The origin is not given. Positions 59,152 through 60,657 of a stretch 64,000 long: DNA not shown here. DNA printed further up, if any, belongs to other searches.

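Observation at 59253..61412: GC-elevated divergent gene pair: Cys-cluster protein (401 aa) plus PD-(D/E)xK-motif protein (251 aa), a candidate novel defence or mobile module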

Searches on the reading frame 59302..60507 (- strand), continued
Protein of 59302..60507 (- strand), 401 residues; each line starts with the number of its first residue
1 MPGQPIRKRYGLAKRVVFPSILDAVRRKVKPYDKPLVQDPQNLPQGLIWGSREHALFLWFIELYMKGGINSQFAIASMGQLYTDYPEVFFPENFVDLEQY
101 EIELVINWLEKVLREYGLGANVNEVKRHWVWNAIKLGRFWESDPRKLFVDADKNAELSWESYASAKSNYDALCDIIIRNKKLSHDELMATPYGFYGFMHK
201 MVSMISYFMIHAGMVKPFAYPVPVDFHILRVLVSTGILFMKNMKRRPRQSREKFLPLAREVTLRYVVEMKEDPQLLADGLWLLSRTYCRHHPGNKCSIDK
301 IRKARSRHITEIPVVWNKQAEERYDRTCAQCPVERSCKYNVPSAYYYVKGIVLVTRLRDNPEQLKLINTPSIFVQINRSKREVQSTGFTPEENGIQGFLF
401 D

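Call 94: search_protein_families(library=pfam, proteins=[L019:821-1813:-, L036:8763-9788:-, L041:7535-8470:+, L048:9007-9978:+], max_evalue=0.01)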
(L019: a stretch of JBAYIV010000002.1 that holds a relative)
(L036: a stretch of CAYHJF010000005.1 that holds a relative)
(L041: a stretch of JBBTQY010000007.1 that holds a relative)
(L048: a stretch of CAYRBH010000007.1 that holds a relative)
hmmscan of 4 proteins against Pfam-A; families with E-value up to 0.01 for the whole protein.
L019:821-1813:- (330 aa): 0 families

L036:8763-9788:- (341 aa): 0 families

L041:7535-8470:+ (312 aa): 0 families

L048:9007-9978:+ (324 aa): 0 families

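Call 102: search_dna_similar(query=window:59302-60507:-, collection=phages, mode=protein, max_evalue=0.01, max_rows=10)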
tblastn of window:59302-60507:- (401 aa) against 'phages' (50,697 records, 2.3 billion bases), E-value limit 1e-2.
No match.

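Call 104: search_dna_similar(query=window:59302-60507:-, collection=plasmids, mode=protein, max_evalue=0.01, max_rows=10)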
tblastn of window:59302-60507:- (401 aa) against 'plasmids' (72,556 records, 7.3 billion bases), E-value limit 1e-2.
No match.

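Call 106: find_related_loci(query=A1, collection=viral_contigs, flank=8000)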
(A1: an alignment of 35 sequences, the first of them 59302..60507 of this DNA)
Query A1 (401 aa) in viral_contigs; peptide patterns used: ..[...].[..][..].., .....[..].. (x = any residue, [..] = any of these).
127 stretches matched a pattern, but none encodes a relative of the query by tblastn (E <= 1e-3).
